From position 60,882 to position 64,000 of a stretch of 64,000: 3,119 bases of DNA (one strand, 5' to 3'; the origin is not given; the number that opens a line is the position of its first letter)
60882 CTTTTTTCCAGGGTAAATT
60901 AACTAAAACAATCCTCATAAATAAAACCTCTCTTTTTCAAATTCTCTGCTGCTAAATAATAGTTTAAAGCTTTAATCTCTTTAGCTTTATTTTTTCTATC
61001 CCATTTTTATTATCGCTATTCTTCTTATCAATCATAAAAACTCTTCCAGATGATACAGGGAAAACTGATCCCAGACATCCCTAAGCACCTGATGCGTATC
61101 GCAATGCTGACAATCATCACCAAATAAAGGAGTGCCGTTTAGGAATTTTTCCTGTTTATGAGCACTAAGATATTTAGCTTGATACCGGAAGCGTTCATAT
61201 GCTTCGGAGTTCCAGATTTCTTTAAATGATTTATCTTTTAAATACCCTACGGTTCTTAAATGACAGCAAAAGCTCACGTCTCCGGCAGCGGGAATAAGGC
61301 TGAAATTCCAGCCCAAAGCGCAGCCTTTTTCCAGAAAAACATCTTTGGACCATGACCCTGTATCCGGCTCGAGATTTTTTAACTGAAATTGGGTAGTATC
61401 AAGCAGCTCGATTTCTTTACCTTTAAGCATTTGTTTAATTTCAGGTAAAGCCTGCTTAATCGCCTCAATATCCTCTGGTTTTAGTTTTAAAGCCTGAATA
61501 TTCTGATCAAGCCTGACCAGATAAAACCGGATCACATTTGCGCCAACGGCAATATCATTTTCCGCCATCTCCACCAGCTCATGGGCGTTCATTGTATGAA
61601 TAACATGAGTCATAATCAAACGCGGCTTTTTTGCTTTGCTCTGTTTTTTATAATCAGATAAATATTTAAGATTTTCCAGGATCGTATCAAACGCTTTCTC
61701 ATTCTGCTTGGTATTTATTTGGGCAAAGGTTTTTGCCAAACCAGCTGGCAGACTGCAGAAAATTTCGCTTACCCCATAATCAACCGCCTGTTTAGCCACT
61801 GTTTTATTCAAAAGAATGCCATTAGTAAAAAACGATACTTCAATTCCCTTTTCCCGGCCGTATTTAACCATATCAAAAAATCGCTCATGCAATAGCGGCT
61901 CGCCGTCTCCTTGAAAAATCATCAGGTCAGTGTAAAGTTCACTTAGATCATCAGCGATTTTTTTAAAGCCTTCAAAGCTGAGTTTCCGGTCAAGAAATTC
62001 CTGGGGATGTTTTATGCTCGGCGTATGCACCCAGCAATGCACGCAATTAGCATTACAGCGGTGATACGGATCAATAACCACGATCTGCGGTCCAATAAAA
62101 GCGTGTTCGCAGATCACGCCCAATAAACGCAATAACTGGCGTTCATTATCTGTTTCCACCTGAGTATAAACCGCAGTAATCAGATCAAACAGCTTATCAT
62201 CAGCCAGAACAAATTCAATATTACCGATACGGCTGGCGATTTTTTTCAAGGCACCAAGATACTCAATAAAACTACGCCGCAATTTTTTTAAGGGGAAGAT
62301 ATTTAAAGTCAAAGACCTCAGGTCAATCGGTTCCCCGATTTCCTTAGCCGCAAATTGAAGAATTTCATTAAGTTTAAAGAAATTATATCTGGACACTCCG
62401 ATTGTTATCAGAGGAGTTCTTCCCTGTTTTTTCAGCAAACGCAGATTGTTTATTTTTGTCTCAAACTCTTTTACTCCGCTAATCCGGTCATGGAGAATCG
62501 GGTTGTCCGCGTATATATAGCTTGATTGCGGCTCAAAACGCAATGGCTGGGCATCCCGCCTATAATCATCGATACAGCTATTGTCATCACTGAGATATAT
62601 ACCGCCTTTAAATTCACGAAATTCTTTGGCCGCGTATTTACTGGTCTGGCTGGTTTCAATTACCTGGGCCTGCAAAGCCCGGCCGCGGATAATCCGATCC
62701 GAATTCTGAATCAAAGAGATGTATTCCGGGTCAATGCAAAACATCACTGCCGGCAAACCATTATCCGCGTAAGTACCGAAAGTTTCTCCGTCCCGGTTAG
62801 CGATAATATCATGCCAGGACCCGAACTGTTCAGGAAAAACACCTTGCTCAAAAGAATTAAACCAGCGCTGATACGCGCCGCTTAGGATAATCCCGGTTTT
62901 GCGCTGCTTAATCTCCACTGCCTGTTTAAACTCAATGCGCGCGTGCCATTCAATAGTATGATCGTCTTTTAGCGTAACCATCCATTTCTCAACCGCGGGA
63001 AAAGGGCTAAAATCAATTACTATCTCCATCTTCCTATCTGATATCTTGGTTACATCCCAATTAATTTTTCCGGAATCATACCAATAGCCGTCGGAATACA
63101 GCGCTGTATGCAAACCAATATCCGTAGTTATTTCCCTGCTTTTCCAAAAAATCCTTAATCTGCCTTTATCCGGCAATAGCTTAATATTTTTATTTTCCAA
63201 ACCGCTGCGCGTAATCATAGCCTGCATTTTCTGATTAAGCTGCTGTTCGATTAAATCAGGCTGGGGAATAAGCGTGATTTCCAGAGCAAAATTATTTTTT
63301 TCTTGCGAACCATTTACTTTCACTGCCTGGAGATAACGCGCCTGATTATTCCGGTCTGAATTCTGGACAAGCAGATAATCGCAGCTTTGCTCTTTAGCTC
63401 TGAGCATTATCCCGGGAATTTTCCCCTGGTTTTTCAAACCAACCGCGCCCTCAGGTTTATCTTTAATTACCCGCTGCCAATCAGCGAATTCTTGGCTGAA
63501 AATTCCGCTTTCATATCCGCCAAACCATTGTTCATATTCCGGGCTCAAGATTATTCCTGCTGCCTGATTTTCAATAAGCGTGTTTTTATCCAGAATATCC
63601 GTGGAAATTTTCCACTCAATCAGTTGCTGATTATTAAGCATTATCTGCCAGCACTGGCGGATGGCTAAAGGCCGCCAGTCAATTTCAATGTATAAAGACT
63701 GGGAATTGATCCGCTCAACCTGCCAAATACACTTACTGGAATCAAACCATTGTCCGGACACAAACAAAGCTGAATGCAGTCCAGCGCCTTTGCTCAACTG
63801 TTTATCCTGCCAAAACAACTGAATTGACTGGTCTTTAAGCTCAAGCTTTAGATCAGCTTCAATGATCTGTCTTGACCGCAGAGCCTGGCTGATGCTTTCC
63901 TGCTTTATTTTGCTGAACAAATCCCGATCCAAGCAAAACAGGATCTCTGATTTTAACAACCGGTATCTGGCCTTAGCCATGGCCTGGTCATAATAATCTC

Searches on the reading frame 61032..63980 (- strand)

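Call 9: search_protein_families(library=pfam, proteins=[window:61032-63980:-], max_evalue=0.01)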
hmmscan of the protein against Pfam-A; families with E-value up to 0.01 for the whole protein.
window:61032-63980:- (982 aa): 2 families
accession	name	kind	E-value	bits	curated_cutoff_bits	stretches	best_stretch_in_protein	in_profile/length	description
PF04055.27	Radical_SAM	-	2.8e-16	60.6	29.5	1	638-807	3-164/166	Radical SAM superfamily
PF13186.11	SPASM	-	3.2e-10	40.6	21.5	1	887-936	1-53/67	Iron-sulfur cluster-binding domain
